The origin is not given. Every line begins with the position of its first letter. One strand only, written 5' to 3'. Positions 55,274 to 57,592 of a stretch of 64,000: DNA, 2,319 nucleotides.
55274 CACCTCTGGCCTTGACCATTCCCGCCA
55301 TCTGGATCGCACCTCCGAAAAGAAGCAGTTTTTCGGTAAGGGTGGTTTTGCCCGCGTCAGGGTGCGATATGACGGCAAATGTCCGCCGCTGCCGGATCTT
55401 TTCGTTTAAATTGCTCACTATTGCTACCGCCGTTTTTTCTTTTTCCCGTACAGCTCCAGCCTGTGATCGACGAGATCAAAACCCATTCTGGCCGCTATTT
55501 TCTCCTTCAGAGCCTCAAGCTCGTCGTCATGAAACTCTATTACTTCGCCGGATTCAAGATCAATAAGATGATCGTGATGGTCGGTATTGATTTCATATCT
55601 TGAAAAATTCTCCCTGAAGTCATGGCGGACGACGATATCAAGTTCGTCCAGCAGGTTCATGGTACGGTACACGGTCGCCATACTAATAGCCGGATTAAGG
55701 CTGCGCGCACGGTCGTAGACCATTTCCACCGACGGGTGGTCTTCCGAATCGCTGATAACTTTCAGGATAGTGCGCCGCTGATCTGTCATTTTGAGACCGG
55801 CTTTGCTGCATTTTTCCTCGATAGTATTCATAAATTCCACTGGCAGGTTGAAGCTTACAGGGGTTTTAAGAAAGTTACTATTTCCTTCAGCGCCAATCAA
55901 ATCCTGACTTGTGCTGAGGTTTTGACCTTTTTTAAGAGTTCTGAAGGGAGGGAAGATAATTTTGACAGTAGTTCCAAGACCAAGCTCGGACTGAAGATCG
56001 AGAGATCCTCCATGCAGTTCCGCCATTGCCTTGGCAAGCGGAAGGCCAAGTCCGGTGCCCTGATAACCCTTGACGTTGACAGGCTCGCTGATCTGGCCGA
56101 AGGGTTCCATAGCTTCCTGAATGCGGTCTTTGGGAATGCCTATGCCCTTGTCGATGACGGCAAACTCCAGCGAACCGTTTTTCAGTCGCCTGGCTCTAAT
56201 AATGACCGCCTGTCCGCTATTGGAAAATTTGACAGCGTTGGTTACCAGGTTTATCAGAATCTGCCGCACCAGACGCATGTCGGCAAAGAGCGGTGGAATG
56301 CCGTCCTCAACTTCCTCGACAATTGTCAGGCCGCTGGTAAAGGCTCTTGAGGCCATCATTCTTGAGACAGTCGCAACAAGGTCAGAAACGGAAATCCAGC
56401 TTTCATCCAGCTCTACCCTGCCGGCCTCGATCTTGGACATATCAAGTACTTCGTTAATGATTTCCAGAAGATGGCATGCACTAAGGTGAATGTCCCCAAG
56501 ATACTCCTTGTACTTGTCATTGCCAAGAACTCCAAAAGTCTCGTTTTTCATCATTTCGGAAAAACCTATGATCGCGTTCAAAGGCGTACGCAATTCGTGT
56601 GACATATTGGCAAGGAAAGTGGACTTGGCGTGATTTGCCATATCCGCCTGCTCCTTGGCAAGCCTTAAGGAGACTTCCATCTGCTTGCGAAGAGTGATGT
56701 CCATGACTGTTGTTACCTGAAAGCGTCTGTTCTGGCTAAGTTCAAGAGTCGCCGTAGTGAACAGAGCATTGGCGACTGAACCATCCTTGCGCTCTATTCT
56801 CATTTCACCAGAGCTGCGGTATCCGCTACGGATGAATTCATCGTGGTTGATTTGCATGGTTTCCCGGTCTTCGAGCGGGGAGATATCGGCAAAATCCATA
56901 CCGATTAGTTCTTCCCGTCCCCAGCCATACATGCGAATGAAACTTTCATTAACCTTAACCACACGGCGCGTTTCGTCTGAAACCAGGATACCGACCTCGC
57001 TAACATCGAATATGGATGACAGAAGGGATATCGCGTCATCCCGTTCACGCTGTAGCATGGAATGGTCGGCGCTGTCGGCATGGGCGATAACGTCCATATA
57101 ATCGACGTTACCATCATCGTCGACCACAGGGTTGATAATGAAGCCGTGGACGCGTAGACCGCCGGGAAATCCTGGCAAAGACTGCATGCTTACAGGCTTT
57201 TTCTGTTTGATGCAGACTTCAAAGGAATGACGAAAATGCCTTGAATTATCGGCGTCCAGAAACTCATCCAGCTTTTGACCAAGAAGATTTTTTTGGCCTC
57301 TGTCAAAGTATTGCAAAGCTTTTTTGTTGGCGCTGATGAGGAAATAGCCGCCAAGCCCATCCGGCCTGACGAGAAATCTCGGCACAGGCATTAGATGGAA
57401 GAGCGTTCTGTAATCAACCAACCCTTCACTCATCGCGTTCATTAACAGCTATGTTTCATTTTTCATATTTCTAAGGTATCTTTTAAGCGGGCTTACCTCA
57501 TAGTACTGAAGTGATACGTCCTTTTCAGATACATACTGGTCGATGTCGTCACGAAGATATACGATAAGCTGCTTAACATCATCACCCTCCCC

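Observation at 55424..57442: Sensor histidine kinase reads in-frame, without a stop codon, into a complete Fur-family regulator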

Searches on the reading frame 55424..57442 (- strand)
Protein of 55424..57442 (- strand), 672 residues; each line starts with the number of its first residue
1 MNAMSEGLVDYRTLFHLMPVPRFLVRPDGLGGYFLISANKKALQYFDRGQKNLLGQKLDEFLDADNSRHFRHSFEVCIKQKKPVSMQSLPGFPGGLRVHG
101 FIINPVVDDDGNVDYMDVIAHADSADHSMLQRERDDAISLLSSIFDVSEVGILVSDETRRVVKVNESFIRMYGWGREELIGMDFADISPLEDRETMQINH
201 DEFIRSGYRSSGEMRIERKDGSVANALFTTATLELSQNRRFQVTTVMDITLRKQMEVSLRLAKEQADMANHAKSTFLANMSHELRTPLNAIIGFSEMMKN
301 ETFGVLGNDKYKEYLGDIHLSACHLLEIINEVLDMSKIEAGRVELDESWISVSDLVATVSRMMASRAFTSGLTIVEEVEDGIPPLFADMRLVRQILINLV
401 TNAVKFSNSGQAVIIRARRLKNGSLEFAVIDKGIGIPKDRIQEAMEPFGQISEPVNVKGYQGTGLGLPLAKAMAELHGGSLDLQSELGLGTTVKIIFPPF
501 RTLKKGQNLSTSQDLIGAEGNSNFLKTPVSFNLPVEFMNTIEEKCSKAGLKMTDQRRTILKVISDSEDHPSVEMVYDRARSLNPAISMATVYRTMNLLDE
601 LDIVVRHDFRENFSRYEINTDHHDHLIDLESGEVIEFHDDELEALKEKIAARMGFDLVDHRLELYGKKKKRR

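Call 3: search_protein_families(library=pfam, proteins=[window:55424-57442:-], max_evalue=0.01)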
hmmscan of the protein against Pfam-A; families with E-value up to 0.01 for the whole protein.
window:55424-57442:- (672 aa): 10 families
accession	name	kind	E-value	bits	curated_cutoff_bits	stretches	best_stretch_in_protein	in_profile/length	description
PF01475.25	FUR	-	8.1e-38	129.7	23.1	1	547-665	1-121/121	Ferric uptake regulator family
PF02518.31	HATPase_c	-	1.5e-23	83.7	26.4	1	389-498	3-108/111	Histidine kinase-, DNA gyrase B-, and HSP90-like ATPase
PF00512.31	HisKA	-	3.8e-21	75.3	26.9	1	272-341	1-66/66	His Kinase A (phospho-acceptor) domain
PF13426.13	PAS_9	-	5.3e-14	52.8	27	1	150-250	2-102/103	PAS domain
PF08448.16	PAS_4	-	3.1e-13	50.3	23.1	2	145-253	1-109/110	PAS fold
PF00989.32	PAS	-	1.1e-12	48.4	22.6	1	141-232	3-95/113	PAS fold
PF13188.13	PAS_8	-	8.4e-11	41.8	21.8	1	140-192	2-55/65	PAS domain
PF08447.18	PAS_3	-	4.4e-09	36.9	25.6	1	162-223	2-65/89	PAS fold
PF12860.13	PAS_7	-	0.0048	17.5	27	0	150-218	6-80/115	PAS fold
PF24820.1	Diguanyl_cycl_sensor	-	0.0058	17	28.1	0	35-90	18-74/109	Diguanylate cyclase-like sensor domain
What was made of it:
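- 55424..57442 (-): The fused 672-aa ORF (kinase + former spacer + fur), stop codon included. Pfam domains PAS, HisKA, HATPase_c and FUR (call 3).
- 56684..57025 (-): PAS sensor domain (aa 140-253). PF13426, PF08448 and PF00989, all above their cut-offs (call 3).
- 56420..56629 (-): HisKA dimerisation/phospho-acceptor domain (aa 272-341) with H-box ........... PF00512, 3.8e-21 (call 3).
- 55949..56278 (-): HATPase_c catalytic domain (aa 389-498). PF02518, 1.5e-23 (call 3).
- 55424..55831 (-): fur gene proper (135 aa from Met538, plus the stop). PF01475, full length (call 3).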

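Call 4: search_protein_families(library=ncbifam, proteins=[window:55424-57442:-], max_evalue=0.01)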
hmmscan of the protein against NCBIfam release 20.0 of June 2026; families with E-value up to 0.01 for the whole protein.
window:55424-57442:- (672 aa): 95 families (the best 25 are shown)
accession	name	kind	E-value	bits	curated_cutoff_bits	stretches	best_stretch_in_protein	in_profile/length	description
NF041593.1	histid_kinase_PdhS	equivalog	4.7e-66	223.4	2000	1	130-503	658-1039/1041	cell-division control histidine kinase PdhS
TIGR02956.1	TMAO_torS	equivalog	3.8e-60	204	676.5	1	259-498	450-681/967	TMAO reductase system sensor histidine kinase/response regulator TorS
NF050805.1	CellDivHKDivJCaul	equivalog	3.3e-58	197.2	1000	1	232-498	256-519/531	cell cycle sensor histidine kinase DivJ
NF038297.2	hybrid_HK_HrmK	equivalog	2.9e-57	194.6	725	1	242-507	204-465/607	hybrid histidine kinase/response regulator HrmK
NF047874.1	MASE3_PAS_HK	subfamily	3.2e-53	181.5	560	1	132-507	258-632/655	MASE3 domain-containing sensor histidine kinase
NF008318.0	PRK11107.1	equivalog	5.8e-51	173.6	890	1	253-496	270-515/920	two-component sensor histidine kinase BarA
NF041947.1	LuxQ_Vibrio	equivalog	6.4e-50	169.9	1200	1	244-505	443-702/843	quorum-sensing autoinducer 2 sensor kinase/phosphatase LuxQ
NF011874.0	PRK15347.1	equivalog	1.7e-49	168.7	852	1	258-509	383-623/921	two component system sensor kinase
NF008302.0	PRK11091.1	equivalog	9.4e-49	166.3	838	1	129-497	145-503/779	aerobic respiration two-component sensor histidine kinase ArcB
NF046044.1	PnpS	equivalog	2e-47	162.1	400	1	131-498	47-390/390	two-component system histidine kinase PnpS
NF008099.0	PRK10841.1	equivalog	1.1e-42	145.9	920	1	238-504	435-695/949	two-component system sensor histidine kinase RcsC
TIGR02966.1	phoR_proteo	equivalog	5.2e-42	144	334.2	1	265-497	106-333/333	phosphate regulon sensor histidine kinase PhoR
NF045595.1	HK_scytonemin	equivalog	8.7e-41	140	865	1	141-498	284-634/637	scytonemin biosynthesis sensor histidine kinase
NF045901.1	HisKinLetSLeg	equivalog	1e-40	139.6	1650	1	251-494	271-513/906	two-component system sensor histidine kinase LetS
NF045911.1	TCSHisKinNblS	equivalog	6.5e-39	133.8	1000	1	139-493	270-614/621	two-component system sensor histidine kinase NblS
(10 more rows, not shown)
